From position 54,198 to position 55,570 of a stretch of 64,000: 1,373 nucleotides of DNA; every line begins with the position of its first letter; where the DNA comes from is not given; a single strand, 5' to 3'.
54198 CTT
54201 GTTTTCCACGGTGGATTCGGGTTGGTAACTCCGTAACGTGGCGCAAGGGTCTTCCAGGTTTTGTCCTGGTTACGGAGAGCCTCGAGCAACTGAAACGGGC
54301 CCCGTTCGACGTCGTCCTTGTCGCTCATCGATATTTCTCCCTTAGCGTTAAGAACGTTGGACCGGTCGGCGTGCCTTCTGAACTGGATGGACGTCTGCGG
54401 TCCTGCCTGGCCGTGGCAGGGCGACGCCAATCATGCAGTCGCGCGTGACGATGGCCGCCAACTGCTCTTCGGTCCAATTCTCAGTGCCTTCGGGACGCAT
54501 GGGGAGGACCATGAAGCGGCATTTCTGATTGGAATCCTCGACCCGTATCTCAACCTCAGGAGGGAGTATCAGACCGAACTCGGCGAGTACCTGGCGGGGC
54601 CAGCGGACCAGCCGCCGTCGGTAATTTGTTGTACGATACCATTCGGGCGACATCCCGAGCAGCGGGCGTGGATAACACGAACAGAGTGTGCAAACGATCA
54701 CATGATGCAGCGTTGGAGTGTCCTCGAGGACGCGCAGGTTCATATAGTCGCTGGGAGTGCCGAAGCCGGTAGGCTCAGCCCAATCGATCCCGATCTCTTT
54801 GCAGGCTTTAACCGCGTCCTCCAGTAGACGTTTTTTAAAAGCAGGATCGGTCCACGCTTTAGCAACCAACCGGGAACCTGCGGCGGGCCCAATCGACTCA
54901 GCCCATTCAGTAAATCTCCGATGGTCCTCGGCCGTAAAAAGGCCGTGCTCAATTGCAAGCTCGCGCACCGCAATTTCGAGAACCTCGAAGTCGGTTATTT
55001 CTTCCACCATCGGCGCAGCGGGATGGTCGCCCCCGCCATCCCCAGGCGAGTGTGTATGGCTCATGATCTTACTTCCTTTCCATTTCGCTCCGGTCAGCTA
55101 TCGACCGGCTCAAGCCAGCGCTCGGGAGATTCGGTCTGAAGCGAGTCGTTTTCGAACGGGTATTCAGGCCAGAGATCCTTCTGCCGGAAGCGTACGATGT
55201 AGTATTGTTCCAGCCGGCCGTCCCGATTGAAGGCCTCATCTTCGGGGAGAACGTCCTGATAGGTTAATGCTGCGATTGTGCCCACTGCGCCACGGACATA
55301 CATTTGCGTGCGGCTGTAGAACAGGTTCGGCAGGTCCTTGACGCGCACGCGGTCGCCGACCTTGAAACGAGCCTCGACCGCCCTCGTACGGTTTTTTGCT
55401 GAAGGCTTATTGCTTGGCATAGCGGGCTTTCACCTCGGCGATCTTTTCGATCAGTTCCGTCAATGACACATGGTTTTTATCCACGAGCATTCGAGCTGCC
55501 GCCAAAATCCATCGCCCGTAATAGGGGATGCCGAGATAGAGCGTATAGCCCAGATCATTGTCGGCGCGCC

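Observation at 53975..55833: Four-gene thiocyanate-hydrolase/ToyJKL-like nitrile hydratase operon with the beta subunit split into two genes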

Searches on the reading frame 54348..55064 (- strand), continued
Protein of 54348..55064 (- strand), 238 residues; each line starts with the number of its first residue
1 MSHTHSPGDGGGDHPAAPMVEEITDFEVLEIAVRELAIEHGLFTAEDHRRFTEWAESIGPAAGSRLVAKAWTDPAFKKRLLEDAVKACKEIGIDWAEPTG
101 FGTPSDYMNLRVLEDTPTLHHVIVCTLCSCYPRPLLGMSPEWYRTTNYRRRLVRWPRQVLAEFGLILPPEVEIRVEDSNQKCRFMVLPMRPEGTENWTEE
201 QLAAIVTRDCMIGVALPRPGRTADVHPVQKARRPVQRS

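Call 30: search_solved_structures(query=window:54348-55064:-, show_alignments=5, max_evalue=1e-57)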
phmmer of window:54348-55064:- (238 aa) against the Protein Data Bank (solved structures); distinct sequences matched with E-value up to 1e-57: 7.
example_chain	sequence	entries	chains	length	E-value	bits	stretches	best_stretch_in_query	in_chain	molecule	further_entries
2dd4_C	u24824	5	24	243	3.4e-107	361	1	3-236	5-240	Thiocyanate hydrolase gamma subunit | Thiocyanate hydrolase subunit gamma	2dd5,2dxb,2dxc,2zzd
3vyg_C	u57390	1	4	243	5.4e-106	357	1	3-236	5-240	Thiocyanate hydrolase subunit gamma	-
4ob1_A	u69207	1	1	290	6.2e-66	225.8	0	32-215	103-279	Cobalt-containing nitrile hydratase subunit alpha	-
7qop_A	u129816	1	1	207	1.7e-58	201.4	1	29-221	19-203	Nitrile hydratase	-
3hht_A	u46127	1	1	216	3.8e-58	200.3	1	30-221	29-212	Nitrile hydratase alpha subunit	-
2dpp_A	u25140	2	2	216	3.8e-58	200.3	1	30-221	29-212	Nitrile hydratase alpha subunit | Nitrile hydratase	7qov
7qou_A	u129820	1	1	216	7.3e-58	199.4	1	30-221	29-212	Nitrile hydratase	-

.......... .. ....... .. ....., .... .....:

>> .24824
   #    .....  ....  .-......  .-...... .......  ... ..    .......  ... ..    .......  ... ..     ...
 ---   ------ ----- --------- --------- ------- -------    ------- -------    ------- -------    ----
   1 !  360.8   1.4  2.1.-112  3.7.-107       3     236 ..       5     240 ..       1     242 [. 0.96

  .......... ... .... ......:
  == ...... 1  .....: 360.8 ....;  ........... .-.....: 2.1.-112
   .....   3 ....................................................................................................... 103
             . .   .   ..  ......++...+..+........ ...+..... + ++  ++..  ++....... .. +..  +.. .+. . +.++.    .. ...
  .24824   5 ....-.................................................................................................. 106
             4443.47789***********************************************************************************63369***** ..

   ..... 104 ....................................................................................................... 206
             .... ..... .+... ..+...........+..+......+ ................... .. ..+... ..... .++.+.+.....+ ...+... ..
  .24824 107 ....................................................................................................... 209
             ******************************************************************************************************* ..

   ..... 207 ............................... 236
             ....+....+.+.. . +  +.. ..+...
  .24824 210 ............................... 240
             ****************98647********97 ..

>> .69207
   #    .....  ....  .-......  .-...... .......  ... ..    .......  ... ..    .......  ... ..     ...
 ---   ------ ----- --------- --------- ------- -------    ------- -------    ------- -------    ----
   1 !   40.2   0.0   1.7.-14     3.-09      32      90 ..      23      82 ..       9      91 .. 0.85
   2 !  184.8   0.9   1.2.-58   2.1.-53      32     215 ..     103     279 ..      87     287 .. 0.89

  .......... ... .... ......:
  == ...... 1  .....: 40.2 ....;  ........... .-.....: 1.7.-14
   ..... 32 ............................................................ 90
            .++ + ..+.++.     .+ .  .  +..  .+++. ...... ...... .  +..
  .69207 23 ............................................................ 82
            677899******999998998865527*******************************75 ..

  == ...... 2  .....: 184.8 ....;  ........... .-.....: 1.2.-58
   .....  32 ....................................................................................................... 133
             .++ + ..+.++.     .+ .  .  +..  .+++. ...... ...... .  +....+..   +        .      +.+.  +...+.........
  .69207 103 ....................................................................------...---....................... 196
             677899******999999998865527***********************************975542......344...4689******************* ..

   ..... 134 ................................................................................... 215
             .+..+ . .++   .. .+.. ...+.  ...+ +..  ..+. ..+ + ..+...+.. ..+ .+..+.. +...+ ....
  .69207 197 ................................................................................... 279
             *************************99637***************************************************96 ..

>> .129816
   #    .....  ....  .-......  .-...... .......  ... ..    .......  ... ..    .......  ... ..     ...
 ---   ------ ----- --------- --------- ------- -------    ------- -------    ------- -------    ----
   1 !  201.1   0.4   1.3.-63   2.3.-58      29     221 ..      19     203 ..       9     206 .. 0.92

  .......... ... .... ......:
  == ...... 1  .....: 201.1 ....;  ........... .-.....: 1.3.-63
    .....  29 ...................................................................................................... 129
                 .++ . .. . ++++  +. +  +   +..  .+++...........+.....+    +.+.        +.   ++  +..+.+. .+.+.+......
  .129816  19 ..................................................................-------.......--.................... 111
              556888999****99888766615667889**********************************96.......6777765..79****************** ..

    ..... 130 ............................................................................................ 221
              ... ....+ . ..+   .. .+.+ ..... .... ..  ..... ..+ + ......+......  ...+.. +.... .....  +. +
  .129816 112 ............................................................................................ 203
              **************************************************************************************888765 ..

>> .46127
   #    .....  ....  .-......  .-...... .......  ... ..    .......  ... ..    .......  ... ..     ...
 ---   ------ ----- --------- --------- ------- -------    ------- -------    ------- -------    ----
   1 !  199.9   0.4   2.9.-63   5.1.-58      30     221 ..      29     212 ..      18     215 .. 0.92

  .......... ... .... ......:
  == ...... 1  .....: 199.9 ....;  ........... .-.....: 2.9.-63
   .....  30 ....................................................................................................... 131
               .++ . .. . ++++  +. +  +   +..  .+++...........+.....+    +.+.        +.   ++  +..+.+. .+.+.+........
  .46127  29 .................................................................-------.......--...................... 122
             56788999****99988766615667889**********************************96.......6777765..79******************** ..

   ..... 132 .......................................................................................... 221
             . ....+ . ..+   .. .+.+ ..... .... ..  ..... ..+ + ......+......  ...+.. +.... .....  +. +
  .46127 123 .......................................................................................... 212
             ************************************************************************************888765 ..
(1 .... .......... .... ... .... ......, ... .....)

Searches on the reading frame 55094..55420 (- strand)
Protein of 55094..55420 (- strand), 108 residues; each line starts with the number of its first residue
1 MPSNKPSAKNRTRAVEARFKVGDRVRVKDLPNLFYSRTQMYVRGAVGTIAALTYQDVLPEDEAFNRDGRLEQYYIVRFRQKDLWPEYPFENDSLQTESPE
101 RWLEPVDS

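Call 3: search_protein_families(library=pfam, proteins=[window:55094-55420:-], max_evalue=0.01)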
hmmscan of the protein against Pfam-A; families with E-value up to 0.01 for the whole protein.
window:55094-55420:- (108 aa): 1 family
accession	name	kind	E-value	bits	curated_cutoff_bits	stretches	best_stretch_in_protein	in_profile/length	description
PF02211.21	NHase_beta_C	-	1.7e-20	73.7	27.7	1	10-105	3-98/98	Nitrile hydratase beta subunit, C-terminal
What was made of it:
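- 55094..55420 (-): scnA-like gene. Encodes the SCNase alpha subunit, which corresponds to the C-terminal half of NHase beta. 108 aa, ATG start. It overlaps the end of scnB by 14 nt in another frame. Contains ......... and the conserved YxRG arginine (Arg43). Pfam NHase_beta_C 1.7e-20 (call 3).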

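Call 4: search_protein_families(library=ncbifam, proteins=[window:55094-55420:-], max_evalue=0.01)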
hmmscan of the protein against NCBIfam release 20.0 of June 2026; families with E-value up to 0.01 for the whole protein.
window:55094-55420:- (108 aa): 1 family
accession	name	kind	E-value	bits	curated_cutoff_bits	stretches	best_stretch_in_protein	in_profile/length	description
TIGR03888.1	nitrile_beta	equivalog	2.6e-15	56.9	152.2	1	9-106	129-226/226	nitrile hydratase subunit beta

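Call 8: search_solved_structures(query=window:55094-55420:-, show_alignments=1)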
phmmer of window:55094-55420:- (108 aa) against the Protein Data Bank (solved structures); distinct sequences matched with E-value up to 0.001: 25.
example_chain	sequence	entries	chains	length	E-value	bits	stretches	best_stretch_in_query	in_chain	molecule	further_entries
2dd4_A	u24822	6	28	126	8.3e-31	109.5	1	14-105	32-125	Thiocyanate hydrolase alpha subunit | Thiocyanate hydrolase subunit alpha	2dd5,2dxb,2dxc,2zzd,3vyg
3hht_B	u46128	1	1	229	1.2e-08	38.2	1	14-107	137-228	Nitrile hydratase beta subunit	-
7qom_B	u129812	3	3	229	1.5e-08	38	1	14-107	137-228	Nitrile hydratase subunit beta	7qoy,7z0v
2dpp_B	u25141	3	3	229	1.5e-08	38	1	14-107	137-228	Nitrile hydratase beta subunit | Nitrile hydratase subunit beta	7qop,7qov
1v29_B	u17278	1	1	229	2.3e-08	37.4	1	17-107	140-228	nitrile hydratase b chain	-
7qou_B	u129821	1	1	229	2.8e-08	37.1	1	14-107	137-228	Nitrile hydratase subunit beta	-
3qyh_B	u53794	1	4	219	2.3e-07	34.1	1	10-105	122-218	Co-type Nitrile Hydratase beta subunit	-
3qyg_B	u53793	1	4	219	2.3e-07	34.1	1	10-105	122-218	Co-type Nitrile Hydratase beta subunit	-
3qxe_B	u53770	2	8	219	2.3e-07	34.1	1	10-105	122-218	Co-type Nitrile Hydratase beta subunit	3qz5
4fm4_B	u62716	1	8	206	2.5e-07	34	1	4-86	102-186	Nitrile hydratase beta subunit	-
3qz9_B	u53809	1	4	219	3e-07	33.7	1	10-105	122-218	Co-type Nitrile Hydratase beta subunit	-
4zgd_B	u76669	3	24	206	3.8e-07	33.4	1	5-86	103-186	Nitrile hydratase beta subunit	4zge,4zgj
3a8m_B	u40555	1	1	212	6.1e-06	29.5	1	2-105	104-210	Nitrile hydratase subunit beta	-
2ahj_B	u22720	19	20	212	8.4e-06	29.1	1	2-105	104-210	NITRILE HYDRATASE | Nitrile hydratase subunit beta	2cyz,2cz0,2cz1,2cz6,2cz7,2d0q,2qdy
1ahj_B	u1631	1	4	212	8.4e-06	29.1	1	2-105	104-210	NITRILE HYDRATASE (SUBUNIT BETA)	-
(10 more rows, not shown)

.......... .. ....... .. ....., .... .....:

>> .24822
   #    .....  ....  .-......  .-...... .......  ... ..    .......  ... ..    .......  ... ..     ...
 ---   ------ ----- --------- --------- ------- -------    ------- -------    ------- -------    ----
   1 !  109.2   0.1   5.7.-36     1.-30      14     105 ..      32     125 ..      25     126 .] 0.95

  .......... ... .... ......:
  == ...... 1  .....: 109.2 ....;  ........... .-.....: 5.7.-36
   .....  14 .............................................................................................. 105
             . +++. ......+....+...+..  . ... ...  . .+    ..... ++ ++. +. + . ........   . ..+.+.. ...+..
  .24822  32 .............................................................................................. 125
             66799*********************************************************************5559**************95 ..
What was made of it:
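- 55094..55420 (-): PDB 2DD4_A 8.3e-31, 109.5 bits, against 38 bits for NHase beta (call 8).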

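Call 29: list_cluster_members(proteins=[window:55410-55832:-, window:55094-55420:-, window:54348-55064:-, window:53975-54328:-, window:41343-42779:+])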
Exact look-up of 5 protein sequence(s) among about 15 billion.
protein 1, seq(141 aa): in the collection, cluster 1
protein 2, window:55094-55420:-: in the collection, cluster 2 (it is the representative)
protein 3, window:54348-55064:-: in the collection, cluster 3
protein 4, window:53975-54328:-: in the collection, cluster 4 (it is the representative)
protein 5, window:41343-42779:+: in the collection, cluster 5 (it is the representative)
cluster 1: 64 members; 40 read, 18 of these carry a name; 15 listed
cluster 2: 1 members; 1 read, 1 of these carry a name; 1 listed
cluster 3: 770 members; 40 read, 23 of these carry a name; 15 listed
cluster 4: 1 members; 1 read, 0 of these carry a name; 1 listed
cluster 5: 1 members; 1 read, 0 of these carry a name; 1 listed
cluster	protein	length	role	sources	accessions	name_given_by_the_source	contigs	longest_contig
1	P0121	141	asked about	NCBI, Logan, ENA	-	-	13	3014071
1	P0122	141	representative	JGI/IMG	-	hypothetical protein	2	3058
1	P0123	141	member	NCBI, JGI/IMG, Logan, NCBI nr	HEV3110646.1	MAG TPA: hypothetical protein VGY99_09155 [Candidatus Binataceae bacterium] | hypothetical protein | hypothetical protein [Candidatus Binataceae bacterium]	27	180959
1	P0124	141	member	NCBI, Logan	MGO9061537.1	MAG: hypothetical protein ACLQU2_29805 [Candidatus Binataceae bacterium]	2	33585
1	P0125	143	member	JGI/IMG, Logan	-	hypothetical protein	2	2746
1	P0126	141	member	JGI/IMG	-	hypothetical protein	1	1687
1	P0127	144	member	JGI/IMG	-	thiocyanate hydrolase subunit alpha/thiocyanate hydrolase subunit beta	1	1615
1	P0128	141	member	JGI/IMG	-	hypothetical protein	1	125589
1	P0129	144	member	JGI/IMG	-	hypothetical protein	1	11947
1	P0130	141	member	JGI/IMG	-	thiocyanate hydrolase subunit beta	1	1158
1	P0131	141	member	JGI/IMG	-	hypothetical protein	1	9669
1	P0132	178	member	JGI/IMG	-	thiocyanate hydrolase subunit alpha/thiocyanate hydrolase subunit beta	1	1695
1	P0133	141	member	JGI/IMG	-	hypothetical protein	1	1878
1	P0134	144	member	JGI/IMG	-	thiocyanate hydrolase subunit alpha/thiocyanate hydrolase subunit beta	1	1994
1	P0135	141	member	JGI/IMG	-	hypothetical protein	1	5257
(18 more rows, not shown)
